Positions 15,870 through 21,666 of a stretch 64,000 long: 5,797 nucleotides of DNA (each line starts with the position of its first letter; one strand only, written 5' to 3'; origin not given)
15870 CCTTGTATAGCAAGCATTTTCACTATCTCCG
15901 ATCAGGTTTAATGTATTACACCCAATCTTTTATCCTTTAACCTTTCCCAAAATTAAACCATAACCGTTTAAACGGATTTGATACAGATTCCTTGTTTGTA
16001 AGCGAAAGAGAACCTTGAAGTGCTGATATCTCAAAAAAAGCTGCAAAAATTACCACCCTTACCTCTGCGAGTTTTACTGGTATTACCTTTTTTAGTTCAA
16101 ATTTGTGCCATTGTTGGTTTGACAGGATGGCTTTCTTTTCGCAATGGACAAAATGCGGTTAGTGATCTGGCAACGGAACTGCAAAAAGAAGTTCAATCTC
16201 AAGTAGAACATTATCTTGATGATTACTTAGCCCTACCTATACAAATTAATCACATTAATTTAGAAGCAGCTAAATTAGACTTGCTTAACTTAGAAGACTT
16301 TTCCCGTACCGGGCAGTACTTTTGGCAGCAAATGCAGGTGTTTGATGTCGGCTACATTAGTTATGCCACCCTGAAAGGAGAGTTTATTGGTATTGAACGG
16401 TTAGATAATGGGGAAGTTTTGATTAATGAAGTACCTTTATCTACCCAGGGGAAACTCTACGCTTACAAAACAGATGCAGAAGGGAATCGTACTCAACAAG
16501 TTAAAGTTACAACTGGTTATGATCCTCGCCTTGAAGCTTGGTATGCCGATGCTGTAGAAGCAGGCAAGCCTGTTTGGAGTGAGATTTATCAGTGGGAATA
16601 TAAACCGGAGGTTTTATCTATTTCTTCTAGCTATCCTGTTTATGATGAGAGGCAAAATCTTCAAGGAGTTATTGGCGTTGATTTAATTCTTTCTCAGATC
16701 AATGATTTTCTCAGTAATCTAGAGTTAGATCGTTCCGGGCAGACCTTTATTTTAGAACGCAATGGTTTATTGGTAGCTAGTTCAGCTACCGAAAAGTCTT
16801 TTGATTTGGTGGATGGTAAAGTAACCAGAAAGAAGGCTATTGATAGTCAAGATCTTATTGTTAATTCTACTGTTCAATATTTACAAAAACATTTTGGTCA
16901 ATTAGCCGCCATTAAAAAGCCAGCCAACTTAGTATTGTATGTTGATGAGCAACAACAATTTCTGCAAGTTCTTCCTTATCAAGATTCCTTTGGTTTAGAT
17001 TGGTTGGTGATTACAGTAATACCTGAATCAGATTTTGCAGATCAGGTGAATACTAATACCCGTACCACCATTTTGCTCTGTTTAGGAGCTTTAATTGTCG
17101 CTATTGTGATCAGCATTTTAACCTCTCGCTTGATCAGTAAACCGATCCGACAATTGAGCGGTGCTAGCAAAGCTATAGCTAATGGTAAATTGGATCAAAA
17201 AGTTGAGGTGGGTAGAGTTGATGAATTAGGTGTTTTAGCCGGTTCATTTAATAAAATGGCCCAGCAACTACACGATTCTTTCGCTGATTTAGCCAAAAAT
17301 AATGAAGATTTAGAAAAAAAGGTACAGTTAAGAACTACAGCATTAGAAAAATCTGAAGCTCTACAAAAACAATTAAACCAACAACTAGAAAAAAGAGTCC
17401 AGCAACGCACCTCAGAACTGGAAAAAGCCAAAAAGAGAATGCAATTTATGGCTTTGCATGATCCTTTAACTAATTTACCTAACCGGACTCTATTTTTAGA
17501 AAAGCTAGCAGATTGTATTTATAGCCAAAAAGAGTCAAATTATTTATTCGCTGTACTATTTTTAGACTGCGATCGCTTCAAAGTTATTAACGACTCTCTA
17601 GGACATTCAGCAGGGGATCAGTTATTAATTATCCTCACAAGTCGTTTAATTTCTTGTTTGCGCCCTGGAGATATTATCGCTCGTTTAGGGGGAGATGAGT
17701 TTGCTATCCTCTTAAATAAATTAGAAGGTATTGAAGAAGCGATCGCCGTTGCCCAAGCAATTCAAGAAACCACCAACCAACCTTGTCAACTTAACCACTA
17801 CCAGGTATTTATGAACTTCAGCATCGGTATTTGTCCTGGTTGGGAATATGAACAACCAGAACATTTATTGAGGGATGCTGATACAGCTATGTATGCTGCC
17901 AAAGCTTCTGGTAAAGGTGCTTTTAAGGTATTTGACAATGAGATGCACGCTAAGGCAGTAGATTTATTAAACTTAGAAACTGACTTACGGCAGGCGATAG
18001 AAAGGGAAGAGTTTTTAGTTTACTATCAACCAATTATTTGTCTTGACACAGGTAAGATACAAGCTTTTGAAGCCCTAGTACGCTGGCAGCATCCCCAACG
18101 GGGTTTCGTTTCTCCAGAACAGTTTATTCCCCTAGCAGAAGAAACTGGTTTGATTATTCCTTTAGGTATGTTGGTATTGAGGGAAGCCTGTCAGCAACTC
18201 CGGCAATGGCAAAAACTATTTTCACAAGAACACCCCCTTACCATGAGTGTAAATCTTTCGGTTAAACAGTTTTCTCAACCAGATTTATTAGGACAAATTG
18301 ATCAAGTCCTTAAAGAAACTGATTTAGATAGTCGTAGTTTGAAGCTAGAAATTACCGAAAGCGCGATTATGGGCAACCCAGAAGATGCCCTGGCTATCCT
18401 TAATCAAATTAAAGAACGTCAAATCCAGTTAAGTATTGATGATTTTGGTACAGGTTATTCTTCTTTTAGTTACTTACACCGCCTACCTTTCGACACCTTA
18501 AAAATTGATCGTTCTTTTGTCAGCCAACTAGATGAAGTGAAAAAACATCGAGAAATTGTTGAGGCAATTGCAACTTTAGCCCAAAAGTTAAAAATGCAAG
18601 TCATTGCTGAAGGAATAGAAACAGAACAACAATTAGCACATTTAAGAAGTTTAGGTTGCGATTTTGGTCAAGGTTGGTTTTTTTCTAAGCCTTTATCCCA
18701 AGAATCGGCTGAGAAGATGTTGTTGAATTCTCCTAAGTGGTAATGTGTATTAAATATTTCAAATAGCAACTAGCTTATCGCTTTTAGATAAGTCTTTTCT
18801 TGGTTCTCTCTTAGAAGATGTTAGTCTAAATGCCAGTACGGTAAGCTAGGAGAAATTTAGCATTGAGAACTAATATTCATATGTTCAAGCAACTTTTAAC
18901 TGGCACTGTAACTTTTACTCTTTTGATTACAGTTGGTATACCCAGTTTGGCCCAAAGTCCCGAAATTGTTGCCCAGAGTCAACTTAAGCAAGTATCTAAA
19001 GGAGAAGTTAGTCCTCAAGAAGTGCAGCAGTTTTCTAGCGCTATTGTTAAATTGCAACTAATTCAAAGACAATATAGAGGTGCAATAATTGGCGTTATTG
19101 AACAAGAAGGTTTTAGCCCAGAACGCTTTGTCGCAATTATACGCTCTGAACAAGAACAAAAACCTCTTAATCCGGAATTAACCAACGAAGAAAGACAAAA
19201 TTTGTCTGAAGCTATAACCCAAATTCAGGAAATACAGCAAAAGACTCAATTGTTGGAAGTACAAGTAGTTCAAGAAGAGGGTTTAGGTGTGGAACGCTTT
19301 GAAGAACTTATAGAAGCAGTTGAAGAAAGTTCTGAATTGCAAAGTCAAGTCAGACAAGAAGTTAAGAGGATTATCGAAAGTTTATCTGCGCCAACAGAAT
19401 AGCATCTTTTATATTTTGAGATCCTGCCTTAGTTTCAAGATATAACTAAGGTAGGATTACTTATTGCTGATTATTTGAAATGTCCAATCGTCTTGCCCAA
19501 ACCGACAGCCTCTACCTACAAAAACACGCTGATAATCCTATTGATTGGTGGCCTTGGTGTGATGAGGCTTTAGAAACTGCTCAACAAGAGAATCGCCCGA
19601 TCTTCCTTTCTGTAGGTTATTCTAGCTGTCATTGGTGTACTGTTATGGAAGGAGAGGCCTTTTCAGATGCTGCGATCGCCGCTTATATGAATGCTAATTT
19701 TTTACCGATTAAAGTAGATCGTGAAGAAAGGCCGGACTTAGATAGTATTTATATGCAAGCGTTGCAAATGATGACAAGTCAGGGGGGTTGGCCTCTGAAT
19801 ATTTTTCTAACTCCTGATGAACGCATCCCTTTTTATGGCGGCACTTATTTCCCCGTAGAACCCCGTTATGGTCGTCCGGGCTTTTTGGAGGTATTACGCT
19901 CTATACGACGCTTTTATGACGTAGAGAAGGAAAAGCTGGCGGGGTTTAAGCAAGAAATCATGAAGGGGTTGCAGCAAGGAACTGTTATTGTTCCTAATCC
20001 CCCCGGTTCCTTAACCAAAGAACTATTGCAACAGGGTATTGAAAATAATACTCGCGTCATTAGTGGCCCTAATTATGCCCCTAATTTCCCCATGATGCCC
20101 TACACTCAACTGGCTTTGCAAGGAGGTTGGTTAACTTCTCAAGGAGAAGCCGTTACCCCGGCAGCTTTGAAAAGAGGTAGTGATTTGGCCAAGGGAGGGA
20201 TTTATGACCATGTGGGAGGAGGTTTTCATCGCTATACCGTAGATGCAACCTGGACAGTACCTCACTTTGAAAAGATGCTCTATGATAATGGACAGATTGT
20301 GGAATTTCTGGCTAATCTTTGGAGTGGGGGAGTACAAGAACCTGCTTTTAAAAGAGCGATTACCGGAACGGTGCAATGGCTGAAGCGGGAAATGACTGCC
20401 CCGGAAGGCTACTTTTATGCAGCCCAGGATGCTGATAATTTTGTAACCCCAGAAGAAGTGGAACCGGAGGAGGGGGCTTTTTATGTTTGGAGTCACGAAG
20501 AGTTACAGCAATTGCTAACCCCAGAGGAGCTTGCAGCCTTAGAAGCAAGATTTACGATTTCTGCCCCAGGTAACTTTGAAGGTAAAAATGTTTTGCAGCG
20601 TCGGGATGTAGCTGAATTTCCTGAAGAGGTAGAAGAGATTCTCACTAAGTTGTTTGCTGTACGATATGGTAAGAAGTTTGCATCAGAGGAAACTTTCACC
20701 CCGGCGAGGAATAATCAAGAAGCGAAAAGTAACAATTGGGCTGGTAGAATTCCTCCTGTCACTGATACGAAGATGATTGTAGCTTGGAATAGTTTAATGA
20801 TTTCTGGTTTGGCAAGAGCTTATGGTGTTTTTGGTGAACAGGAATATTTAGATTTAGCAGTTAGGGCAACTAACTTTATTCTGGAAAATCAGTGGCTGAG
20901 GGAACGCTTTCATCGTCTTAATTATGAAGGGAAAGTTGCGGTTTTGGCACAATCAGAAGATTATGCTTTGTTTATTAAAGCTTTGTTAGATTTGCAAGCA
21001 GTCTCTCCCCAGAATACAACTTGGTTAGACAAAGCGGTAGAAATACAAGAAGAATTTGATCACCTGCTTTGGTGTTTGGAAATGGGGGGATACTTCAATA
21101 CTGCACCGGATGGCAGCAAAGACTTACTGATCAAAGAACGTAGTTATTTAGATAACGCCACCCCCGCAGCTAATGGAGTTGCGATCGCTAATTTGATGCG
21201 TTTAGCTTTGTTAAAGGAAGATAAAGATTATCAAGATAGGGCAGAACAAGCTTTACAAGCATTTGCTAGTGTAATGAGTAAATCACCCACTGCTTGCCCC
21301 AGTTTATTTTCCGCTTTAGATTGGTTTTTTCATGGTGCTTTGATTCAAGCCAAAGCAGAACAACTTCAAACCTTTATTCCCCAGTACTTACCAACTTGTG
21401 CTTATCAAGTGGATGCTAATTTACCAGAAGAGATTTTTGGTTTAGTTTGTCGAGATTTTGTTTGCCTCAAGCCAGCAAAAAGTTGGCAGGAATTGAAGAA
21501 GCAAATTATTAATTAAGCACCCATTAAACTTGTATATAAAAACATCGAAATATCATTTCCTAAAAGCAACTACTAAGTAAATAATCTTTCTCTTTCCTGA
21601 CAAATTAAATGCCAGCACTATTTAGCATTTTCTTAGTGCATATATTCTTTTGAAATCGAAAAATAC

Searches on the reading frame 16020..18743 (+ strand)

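Call 53: search_protein_families(library=pfam, proteins=[window:16020-18743:+], max_evalue=0.00001)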
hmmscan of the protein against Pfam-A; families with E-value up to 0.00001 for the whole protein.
window:16020-18743:+ (907 aa): 5 families
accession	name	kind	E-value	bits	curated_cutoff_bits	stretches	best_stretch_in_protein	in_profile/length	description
PF00563.25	EAL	-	1.8e-82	276.7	31.3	1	655-891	3-236/236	EAL domain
PF00990.26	GGDEF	-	2.4e-45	154.6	23.8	1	478-632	1-159/161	Diguanylate cyclase, GGDEF domain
PF02743.24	dCache_1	-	2.3e-16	60.5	45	1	152-266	75-194/240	Cache domain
PF00672.30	HAMP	-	9.8e-16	58.3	25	1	368-419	2-53/53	HAMP domain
PF22673.2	MCP-like_PDC_1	-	8.6e-12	45.9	27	1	144-228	32-112/113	Methyl-accepting chemotaxis protein-like, first PDC sensor domain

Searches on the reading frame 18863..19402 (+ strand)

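Call 53: search_protein_families(library=pfam, proteins=[window:18863-19402:+], max_evalue=0.00001)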
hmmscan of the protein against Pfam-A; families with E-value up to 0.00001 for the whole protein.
window:18863-19402:+ (179 aa): 1 family
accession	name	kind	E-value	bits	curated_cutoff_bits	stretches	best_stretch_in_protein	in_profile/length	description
PF13767.11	DUF4168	-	4.5e-13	50.5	25.8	1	103-163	35-95/95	Domain of unknown function (DUF4168)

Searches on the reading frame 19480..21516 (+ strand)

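Call 53: search_protein_families(library=pfam, proteins=[window:19480-21516:+], max_evalue=0.00001)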
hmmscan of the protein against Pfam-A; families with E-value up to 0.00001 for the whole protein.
window:19480-21516:+ (678 aa): 2 families
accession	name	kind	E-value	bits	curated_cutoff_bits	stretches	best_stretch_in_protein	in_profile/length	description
PF03190.21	Thioredox_DsbH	-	9e-71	237.5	27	1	3-164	2-162/163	Protein of unknown function, DUF255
PF13899.12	Thioredoxin_7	-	8.8e-10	39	27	1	22-86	1-65/83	Thioredoxin-like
